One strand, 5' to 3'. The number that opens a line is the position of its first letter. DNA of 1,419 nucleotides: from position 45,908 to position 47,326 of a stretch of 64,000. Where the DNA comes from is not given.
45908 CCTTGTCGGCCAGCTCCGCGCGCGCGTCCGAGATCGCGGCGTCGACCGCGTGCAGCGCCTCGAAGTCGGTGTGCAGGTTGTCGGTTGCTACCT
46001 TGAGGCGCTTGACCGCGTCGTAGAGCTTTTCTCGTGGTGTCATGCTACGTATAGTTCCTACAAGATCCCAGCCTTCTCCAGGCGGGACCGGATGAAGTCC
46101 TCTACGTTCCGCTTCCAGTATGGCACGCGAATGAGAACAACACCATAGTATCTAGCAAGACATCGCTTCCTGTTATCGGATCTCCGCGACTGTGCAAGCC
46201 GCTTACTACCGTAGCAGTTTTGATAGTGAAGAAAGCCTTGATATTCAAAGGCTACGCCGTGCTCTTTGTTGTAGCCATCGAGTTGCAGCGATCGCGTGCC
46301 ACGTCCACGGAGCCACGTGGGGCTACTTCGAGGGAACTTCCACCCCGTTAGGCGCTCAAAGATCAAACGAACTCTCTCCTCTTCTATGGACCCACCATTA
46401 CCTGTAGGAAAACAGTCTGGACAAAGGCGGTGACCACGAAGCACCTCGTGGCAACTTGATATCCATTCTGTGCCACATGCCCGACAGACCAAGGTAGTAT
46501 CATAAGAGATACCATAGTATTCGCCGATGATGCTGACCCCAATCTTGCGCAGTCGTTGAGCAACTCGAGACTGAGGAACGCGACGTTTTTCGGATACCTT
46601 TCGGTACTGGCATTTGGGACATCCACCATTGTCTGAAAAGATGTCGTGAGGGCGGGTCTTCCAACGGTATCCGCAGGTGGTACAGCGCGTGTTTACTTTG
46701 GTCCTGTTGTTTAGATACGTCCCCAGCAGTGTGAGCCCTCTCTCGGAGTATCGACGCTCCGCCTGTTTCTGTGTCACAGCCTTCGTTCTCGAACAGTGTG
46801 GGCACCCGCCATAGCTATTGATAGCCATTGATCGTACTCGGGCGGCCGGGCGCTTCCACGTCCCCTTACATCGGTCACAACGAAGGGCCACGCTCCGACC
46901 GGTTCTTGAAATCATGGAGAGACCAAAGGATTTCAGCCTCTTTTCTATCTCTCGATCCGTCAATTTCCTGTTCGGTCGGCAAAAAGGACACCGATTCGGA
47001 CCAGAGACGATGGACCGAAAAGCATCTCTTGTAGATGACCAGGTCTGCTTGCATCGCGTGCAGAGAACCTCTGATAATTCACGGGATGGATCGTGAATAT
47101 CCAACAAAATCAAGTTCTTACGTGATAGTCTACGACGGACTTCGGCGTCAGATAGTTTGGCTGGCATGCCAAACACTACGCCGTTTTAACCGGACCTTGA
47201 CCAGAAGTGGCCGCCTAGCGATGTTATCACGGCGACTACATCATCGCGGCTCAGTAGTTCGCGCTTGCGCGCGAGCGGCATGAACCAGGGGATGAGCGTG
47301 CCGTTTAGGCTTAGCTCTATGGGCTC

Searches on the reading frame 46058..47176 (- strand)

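Call 27: search_protein_families(library=phrogs, proteins=[window:46058-47176:-], max_evalue=0.001)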
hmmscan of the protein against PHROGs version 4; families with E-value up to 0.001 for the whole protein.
window:46058-47176:- (372 aa): 3 families
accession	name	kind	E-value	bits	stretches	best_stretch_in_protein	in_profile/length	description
phrog_559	-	DNA, RNA and nucleotide metabolism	1.3e-39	137.5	1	32-360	87-404/607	HNH endonuclease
phrog_681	-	DNA, RNA and nucleotide metabolism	6.6e-28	98.6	1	12-259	176-432/576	endonuclease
phrog_9084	-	DNA, RNA and nucleotide metabolism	0.0002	22.4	1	305-369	101-167/187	homing endonuclease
